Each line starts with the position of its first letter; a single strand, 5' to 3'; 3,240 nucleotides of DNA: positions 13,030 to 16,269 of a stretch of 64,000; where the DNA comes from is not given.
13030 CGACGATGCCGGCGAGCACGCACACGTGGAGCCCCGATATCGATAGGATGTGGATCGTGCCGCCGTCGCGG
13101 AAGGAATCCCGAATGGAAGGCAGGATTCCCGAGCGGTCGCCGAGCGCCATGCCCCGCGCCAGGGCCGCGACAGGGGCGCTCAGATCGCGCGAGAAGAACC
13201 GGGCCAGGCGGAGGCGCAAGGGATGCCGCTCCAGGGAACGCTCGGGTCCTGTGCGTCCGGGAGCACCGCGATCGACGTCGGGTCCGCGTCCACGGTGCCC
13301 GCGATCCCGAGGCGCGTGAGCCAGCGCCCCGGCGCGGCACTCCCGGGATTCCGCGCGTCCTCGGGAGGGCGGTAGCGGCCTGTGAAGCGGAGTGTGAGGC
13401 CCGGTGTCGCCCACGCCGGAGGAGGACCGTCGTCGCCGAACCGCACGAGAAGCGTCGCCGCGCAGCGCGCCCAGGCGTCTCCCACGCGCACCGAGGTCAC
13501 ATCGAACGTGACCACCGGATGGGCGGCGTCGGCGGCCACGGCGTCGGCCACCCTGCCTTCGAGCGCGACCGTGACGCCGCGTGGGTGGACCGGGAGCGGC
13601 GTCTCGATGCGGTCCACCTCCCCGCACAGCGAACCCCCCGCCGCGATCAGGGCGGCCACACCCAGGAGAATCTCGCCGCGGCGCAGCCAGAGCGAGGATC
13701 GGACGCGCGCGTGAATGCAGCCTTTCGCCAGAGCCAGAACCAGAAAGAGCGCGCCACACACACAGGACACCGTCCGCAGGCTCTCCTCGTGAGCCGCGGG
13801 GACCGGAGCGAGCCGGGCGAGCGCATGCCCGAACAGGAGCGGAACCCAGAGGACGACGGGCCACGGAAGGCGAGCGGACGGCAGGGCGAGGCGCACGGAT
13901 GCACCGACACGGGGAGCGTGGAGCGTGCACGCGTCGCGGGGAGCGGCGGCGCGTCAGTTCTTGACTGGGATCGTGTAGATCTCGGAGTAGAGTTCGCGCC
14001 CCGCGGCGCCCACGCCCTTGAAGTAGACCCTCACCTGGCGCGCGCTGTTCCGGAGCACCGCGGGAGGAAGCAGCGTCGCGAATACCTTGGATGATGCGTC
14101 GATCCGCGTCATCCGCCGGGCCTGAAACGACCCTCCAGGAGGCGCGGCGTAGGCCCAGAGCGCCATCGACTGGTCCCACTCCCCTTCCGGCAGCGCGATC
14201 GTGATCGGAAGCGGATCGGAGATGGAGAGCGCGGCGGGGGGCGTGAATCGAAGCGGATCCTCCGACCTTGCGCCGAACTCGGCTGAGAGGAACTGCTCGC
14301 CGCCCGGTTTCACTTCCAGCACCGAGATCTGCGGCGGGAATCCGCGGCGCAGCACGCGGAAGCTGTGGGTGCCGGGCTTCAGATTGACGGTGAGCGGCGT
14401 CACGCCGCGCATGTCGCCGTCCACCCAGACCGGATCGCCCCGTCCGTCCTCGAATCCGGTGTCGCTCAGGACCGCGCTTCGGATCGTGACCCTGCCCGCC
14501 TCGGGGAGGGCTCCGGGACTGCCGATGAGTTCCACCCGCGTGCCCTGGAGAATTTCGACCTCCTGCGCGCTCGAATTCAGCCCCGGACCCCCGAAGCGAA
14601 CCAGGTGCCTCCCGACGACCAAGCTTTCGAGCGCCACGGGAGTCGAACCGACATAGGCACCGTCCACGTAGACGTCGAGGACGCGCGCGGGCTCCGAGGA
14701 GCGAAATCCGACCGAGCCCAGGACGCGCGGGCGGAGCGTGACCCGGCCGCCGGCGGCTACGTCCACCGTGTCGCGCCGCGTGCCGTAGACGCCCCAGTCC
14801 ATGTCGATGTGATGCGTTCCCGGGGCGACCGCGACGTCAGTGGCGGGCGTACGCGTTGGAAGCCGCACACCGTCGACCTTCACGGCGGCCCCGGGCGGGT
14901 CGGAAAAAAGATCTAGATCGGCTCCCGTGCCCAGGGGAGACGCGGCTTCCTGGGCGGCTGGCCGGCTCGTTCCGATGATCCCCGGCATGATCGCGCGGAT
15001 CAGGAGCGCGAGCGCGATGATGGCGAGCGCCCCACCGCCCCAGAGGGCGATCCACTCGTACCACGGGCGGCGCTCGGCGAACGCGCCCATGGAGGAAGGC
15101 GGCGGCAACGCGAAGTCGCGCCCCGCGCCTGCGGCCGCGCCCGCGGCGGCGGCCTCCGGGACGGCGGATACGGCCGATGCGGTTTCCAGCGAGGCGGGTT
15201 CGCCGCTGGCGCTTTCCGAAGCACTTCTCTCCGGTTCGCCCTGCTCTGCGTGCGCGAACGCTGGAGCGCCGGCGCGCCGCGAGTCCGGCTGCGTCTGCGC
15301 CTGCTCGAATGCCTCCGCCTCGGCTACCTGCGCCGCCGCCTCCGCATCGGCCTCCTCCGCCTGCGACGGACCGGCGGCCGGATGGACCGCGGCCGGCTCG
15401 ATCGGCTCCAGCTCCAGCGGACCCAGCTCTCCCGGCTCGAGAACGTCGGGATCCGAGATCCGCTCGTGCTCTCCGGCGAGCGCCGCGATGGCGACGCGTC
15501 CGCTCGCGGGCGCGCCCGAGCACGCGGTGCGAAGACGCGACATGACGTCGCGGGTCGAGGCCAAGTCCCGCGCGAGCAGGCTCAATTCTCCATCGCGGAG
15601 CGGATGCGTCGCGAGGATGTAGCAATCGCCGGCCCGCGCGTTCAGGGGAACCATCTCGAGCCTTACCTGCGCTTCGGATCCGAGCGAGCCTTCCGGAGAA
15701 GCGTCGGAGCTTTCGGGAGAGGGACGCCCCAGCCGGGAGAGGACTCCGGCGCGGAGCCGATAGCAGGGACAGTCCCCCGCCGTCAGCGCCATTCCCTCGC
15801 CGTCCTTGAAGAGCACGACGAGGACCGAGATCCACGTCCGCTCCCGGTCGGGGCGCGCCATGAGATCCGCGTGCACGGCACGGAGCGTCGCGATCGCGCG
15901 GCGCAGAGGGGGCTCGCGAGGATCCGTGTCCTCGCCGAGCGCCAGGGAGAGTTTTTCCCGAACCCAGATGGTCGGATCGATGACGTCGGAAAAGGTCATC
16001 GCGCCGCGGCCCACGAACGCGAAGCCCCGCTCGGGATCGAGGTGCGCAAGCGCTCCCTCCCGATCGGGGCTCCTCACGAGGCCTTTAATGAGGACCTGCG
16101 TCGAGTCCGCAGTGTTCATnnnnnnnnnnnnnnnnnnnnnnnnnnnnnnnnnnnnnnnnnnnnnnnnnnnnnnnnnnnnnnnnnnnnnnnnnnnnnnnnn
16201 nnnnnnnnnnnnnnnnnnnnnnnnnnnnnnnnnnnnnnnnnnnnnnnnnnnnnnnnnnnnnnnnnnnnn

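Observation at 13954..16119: Unusual architecture: cytoplasmic PP2C-like domain - acidic linker - single TM - periplasmic PEGA repeats, possibly expressed from a leaderless transcript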

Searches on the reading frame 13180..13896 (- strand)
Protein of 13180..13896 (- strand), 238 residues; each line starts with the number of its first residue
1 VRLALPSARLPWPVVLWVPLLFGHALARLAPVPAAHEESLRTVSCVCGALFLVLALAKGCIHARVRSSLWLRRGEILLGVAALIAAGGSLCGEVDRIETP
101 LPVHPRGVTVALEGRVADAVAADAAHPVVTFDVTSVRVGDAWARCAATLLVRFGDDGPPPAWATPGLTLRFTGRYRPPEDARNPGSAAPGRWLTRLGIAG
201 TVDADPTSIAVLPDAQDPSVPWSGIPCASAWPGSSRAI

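Call 45: search_protein_families(library=pfam, proteins=[window:13180-13896:-], max_evalue=0.001)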
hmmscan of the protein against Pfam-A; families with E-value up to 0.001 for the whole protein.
window:13180-13896:- (238 aa): 1 family
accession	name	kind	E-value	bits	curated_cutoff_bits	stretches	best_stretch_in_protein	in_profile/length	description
PF13567.11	DUF4131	-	4.9e-14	52.8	31.6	1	46-205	8-160/165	Domain of unknown function (DUF4131)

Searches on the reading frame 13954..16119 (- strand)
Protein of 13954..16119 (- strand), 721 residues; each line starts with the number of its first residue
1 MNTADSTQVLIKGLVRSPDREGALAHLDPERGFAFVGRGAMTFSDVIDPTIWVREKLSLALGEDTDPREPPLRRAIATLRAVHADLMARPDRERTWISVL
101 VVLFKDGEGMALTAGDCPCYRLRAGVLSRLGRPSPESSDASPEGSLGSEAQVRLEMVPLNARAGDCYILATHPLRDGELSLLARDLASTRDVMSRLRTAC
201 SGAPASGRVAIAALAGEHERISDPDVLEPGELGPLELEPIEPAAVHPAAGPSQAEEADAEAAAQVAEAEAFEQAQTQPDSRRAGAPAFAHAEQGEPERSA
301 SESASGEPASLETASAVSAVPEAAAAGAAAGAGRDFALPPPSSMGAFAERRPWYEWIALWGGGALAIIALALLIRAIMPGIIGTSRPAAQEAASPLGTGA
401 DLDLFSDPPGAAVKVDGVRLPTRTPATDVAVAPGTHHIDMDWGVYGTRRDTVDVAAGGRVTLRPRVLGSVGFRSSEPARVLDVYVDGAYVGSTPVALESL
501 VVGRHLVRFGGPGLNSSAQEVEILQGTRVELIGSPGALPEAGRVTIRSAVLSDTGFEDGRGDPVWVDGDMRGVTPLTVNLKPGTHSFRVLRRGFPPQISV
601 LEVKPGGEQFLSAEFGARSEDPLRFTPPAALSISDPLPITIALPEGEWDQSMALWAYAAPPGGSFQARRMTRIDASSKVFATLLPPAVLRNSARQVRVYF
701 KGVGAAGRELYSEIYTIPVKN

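Call 4: search_protein_families(library=pfam, proteins=[window:13954-16119:-], max_evalue=1)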
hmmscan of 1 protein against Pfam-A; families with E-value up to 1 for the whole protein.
window:13954-16119:- (721 aa): 1 family
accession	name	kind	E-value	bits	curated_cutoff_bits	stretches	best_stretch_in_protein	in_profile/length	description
PF08308.17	PEGA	-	7.9e-21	74.2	20.8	3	405-461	7-62/71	PEGA domain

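Call 5: search_protein_families(library=ncbifam, proteins=[window:13954-16119:-], max_evalue=1)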
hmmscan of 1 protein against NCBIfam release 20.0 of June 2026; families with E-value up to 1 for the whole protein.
window:13954-16119:- (721 aa): 1 family
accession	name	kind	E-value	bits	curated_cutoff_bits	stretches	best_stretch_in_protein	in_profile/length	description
NF047815.1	LIC10124_lipo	equivalog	0.082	11.4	650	1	465-531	195-259/516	LIC10124 family lipoprotein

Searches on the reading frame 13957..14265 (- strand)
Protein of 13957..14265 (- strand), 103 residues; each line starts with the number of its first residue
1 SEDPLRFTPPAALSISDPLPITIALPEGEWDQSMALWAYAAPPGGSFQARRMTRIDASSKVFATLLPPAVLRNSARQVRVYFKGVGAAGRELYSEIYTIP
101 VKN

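Call 42: search_protein_families(library=pfam, proteins=[window:13957-14262:-], max_evalue=10)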
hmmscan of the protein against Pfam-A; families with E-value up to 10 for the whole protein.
seq(102 aa): 0 families

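Call 69: search_solved_structures(query=A8, max_evalue=10, show_alignments=1)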
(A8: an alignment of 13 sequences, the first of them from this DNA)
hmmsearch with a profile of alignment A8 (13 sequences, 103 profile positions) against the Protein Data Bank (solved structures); distinct sequences matched with E-value up to 10: 1.
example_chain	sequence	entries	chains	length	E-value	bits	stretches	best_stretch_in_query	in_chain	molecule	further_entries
7pkt_P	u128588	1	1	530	6.8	10.2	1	37-68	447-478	mL116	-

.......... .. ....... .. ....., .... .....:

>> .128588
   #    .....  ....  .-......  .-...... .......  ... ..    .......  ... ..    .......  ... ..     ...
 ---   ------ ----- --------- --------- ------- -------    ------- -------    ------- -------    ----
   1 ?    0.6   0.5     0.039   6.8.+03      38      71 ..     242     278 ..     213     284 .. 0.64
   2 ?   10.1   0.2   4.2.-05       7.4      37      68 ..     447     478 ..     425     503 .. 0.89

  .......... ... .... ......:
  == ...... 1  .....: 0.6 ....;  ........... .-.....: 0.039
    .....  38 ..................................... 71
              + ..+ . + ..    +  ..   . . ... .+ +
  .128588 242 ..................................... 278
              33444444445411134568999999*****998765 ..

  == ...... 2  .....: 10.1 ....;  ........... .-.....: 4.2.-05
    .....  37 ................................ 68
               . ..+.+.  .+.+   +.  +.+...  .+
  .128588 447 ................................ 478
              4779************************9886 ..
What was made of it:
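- Closest known: PEGA-domain envelope proteins. Different: An additional 103-aa C-terminal domain has no family (calls 42, 69).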

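Call 70: search_protein_families(library=ncbifam, proteins=[window:13957-14265:-], max_evalue=10)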
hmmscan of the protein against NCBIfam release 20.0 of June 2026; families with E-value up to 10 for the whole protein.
seq(103 aa): 0 families
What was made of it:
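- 13957..14265 (-): Conserved C-terminal extracytoplasmic domain (aa 619-721) of unknown family. No Pfam, NCBIfam or PDB-sequence match (calls 42, 69, 70).
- Tried and rejected: The C-terminal 103 aa gave nothing in Pfam, NCBIfam or PDB sequences (calls 42, 69, 70).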

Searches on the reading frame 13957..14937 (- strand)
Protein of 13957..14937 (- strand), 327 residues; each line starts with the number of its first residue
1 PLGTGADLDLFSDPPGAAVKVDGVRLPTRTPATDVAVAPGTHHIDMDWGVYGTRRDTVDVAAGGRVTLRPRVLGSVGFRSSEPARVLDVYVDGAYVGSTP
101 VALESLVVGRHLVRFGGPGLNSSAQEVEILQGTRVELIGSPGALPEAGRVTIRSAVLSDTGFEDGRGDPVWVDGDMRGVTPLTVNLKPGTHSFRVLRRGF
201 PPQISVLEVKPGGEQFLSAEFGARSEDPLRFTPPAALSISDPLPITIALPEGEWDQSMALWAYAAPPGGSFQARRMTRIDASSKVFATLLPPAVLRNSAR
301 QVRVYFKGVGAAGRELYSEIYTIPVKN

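Call 62: find_homologous_proteins(query=window:13957-14937:-, max_evalue=0.001)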
Query window:13957-14937:- (327 aa): 26 proteins with E <= 0.001 among 8000 candidates.
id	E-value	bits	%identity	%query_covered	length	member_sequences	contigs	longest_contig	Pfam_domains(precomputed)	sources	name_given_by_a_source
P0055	1.7e-185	634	84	100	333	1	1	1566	PF08308.18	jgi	jgi:hypothetical protein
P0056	1.2e-182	625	84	100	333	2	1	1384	PF08308.18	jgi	jgi:hypothetical protein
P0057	5.5e-182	622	84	100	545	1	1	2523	PF08308.18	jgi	jgi:hypothetical protein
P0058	6.3e-178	609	82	100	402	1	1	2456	PF08308.18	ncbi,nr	ncbi:MAG TPA: PEGA domain-containing protein [Candidatus Saccharimonadales bacterium]|nr:PEGA domain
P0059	2.6e-165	568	77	100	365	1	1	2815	PF08308.18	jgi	-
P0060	9.0e-138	477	64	98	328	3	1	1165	PF08308.18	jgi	jgi:hypothetical protein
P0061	6.6e-129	448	59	99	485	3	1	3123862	PF08308.18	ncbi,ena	-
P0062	2.0e-127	443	64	90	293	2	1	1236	PF08308.18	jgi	-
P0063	3.4e-126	439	59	100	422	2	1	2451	PF08308.18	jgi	jgi:hypothetical protein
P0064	2.9e-124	433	61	98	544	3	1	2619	PF08308.18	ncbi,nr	ncbi:MAG TPA: PEGA domain-containing protein, partial [Candidatus Eisenbacteria bacterium]|nr:PEGA d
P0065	9.6e-123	428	58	98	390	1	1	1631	PF08308.18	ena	-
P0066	7.2e-121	422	56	98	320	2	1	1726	PF08308.18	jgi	-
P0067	2.9e-120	420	58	98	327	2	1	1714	PF08308.18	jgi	-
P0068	1.6e-119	417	57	94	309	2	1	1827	PF08308.18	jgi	-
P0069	2.2e-119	417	56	98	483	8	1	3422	PF08308.18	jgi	jgi:hypothetical protein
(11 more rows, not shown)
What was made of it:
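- Closest known: PEGA-domain envelope proteins. Same: Public records name the orthologues simply 'PEGA domain-containing protein' (call 62).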

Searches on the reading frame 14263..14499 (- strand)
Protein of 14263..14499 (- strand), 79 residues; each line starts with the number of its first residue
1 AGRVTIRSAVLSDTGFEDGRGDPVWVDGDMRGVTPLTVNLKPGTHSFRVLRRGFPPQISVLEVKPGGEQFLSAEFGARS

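Call 42: search_protein_families(library=pfam, proteins=[window:14263-14499:-], max_evalue=10)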
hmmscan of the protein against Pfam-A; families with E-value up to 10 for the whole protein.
seq(79 aa): 1 family
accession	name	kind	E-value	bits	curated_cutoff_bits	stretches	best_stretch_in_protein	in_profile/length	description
PF08308.17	PEGA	-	2.5e-06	27.7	20.8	1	21-68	12-60/71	PEGA domain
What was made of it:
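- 14296..14439 (-): PEGA repeat 3 (aa 561-608). Pfam PF08308, 27.7 bits (call 42).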

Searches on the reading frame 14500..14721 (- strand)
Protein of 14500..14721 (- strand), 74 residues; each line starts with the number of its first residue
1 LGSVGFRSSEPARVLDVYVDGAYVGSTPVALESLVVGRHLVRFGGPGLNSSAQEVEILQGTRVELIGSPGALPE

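Call 42: search_protein_families(library=pfam, proteins=[window:14500-14721:-], max_evalue=10)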
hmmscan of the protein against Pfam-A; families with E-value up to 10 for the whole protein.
seq(74 aa): 1 family
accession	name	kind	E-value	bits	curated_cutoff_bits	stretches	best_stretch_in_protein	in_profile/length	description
PF08308.17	PEGA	-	6.5e-07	29.6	20.8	1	17-65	15-63/71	PEGA domain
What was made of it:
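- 14527..14673 (-): PEGA repeat 2 (aa 483-531). Pfam PF08308, 29.6 bits (call 42).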

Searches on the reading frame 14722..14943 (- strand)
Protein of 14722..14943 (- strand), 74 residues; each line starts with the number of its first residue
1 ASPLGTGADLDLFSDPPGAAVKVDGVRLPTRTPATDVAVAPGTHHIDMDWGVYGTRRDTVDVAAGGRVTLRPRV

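Call 42: search_protein_families(library=pfam, proteins=[window:14722-14943:-], max_evalue=10)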
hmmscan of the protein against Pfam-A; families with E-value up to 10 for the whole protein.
seq(74 aa): 1 family
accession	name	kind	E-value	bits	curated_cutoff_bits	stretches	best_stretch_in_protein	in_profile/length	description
PF08308.17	PEGA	-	1.4e-07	31.7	20.8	1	13-70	7-63/71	PEGA domain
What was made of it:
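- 14734..14907 (-): PEGA repeat 1 (aa 405-462). Pfam PF08308, 31.7 bits against a cut-off of 20.8 (call 42).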
